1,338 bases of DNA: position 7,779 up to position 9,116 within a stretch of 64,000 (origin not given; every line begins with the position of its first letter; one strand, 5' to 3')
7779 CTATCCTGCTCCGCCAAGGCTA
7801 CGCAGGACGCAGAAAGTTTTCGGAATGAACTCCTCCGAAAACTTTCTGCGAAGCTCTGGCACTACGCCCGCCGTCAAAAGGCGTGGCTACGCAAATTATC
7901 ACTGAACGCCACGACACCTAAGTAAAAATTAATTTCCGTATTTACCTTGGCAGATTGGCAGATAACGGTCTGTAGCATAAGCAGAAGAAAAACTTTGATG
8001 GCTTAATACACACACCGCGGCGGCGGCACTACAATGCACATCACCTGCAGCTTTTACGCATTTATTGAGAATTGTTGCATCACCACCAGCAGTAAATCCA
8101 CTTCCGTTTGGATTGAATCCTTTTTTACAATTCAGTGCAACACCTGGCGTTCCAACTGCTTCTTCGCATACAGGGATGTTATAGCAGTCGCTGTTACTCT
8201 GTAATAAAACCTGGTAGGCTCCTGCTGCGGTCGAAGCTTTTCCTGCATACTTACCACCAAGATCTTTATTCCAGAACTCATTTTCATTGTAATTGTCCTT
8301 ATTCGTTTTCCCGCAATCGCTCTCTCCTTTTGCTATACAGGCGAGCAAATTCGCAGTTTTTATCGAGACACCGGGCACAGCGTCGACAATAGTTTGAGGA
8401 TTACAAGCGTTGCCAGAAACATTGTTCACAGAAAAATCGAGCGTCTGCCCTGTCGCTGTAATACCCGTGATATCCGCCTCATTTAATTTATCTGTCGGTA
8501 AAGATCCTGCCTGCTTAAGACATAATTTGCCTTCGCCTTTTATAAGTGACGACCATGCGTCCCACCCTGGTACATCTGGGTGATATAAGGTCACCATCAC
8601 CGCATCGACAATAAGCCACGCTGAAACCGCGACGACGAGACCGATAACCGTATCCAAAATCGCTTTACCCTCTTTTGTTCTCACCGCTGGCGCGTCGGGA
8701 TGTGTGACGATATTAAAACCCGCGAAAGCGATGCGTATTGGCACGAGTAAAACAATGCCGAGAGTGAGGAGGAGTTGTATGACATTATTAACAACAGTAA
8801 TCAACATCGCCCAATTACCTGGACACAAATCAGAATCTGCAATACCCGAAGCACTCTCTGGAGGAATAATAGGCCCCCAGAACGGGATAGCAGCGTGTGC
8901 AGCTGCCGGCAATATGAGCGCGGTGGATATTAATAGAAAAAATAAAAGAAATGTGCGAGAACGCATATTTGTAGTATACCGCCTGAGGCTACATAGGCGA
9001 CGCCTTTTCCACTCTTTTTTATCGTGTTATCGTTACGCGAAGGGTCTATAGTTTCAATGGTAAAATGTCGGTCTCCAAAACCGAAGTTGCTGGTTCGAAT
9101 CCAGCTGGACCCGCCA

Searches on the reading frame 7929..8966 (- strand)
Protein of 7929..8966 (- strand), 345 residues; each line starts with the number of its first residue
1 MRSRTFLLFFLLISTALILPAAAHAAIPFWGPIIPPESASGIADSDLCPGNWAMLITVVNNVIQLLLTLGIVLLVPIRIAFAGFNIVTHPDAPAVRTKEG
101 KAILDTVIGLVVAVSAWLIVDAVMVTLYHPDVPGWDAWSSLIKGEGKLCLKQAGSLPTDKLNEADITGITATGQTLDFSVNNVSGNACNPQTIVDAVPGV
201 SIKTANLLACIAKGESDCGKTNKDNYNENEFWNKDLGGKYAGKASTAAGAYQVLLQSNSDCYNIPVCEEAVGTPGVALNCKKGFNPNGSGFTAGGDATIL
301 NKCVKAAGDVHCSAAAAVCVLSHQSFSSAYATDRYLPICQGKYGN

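Call 5: search_protein_families(library=pfam, proteins=[window:7929-8966:-], max_evalue=1)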
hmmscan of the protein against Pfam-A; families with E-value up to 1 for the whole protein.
window:7929-8966:- (345 aa): 1 family
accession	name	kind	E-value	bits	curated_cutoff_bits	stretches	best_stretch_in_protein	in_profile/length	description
PF18895.5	T4SS_pilin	-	1e-05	26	26.6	1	57-123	7-71/71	Type IV secretion system pilin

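Call 45: find_homologous_proteins(query=window:7929-8966:-, max_evalue=0.001)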
Query window:7929-8966:- (345 aa): 50 proteins with E <= 0.001 among 6997 candidates.
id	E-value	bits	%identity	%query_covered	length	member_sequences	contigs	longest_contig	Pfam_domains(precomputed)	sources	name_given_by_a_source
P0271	1.7e-158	546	100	70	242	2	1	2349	-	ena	-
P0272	2.7e-92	328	52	100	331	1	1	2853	-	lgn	-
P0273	3.2e-91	324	50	100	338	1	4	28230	-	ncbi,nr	ncbi:MAG TPA: pilin [Candidatus Paceibacterota bacterium]|nr:MAG: hypothetical protein B7X03_01170 [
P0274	3.4e-89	318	49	100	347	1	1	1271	-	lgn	-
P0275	3.7e-89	318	53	95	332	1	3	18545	-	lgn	-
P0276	9.3e-88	313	52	100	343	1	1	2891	PF18895.6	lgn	-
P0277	2.4e-86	308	50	100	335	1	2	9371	PF18895.6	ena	-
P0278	1.4e-85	306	50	99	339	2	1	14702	PF18895.6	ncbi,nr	ncbi:MAG TPA: pilin [Candidatus Paceibacterota bacterium]|nr:pilin [Candidatus Paceibacterota bacter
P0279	2.8e-85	305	50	100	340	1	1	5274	PF18895.6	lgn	-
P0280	3.1e-85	305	50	100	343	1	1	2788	-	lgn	-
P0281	7.8e-85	303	49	100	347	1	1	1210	-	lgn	-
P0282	2.0e-83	299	47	98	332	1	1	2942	-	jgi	jgi:hypothetical protein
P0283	4.0e-82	294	46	99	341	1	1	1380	PF18895.6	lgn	-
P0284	5.7e-81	291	48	100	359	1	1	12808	-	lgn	-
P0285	1.4e-80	289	48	100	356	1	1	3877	-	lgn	-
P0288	2.5e-75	272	45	100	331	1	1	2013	PF18895.6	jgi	jgi:hypothetical protein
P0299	2.3e-61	226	44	92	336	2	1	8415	PF18895.6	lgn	-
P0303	3.3e-54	203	41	94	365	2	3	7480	PF18895.6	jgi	jgi:hypothetical protein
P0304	1.5e-53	201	38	94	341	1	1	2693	PF18895.6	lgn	-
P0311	1.1e-34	139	47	51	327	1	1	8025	PF18896.6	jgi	-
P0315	1.3e-30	125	45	50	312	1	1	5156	PF18895.6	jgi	jgi:hypothetical protein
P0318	7.2e-25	106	45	42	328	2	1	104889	PF18895.6,PF01464.26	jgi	-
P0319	1.3e-24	105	45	45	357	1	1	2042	PF13702.12,PF18895.6,PF01464.26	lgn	-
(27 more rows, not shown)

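Call 49: find_encoding_contigs(protein=P0318, flank=10000, max_places=1)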
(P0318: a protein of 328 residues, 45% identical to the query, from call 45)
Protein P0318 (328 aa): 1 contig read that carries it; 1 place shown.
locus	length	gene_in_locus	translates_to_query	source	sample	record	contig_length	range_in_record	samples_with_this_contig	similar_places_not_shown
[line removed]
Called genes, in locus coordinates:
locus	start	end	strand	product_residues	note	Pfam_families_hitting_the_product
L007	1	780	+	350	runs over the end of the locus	PF00291:PALP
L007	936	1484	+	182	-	-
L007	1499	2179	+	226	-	-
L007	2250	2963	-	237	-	PF01996:F420_ligase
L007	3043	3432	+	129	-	PF07883:Cupin_2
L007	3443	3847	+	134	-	PF00856:SET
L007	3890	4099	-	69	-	PF00313:CSD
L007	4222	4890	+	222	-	PF14360:PAP2_C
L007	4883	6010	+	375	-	PF00266:Aminotran_5, PF00155:Aminotran_1_2, PF01212:Beta_elim_lyase (weak)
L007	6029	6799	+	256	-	-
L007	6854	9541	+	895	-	PF02861:Clp_N, PF23569:NBD_SMAX1, PF00004:AAA, PF17871:AAA_lid_9, PF00004:AAA (weak), PF07724:AAA_2, PF07728:AAA_5, PF10431:ClpB_D2-small, +6 more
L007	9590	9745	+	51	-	PF00471:Ribosomal_L33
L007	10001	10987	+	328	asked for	PF18895:T4SS_pilin (faint), PF01464:SLT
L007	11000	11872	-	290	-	PF01745:IPT (weak), PF01715:IPPT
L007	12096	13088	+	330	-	PF02195:ParB_N, PF17762:HTH_ParB, PF23552:ParB_C (weak)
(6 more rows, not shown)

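Call 56: search_protein_families(library=ncbifam, proteins=[window:7929-8966:-], max_evalue=0.1)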
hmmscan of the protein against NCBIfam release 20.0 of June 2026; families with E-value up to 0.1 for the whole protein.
window:7929-8966:- (345 aa): 1 family
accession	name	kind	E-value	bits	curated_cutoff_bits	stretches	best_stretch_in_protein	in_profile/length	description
NF045849.1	ICE_MMCAP2_0565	equivalog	0.0037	16.9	40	1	71-125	24-78/80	Mbov_0395 family pilin-like conjugal transfer protein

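Call 57: predict_structure(alignment_id=A5)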
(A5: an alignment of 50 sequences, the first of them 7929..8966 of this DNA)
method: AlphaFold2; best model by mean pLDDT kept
length: 345 residues; sequences in the alignment: 50
mean_pLDDT: 83.5   pTM: 0.56
mean pLDDT of the five models: 83.5, 83.1, 80.8, 80.4, 78.7
residues with pLDDT >= 90: 169; 70-90: 98; 50-70: 73; < 50: 5
segments of 3 or more residues with pLDDT < 50: 163-167
pLDDT, mean of each block of 10 residues (from residue 1): 76 74 56 64 67 72 81 88 92 91 90 84 74 66 60 66 50 78 93 95 96 92 78 91 94 97 98 97 95 96 96 98 97 95 91
secondary structure, 60 per line:
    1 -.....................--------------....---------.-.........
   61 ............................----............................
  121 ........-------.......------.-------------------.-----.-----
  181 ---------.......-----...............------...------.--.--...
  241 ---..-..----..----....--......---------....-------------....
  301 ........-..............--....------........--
elements in order: H2-22 H37-40 H52-88 H93-128 H136-142 H190-196 H202-216 H259-262 H265-270 H280-283 H297-308 H310-323 H326-329 H336-343

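Call 60: fold_search(model_id=the predicted structure, library=pdb)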
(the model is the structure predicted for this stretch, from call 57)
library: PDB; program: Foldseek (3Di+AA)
matches with E <= 10: 0; with E <= 0.001: 0
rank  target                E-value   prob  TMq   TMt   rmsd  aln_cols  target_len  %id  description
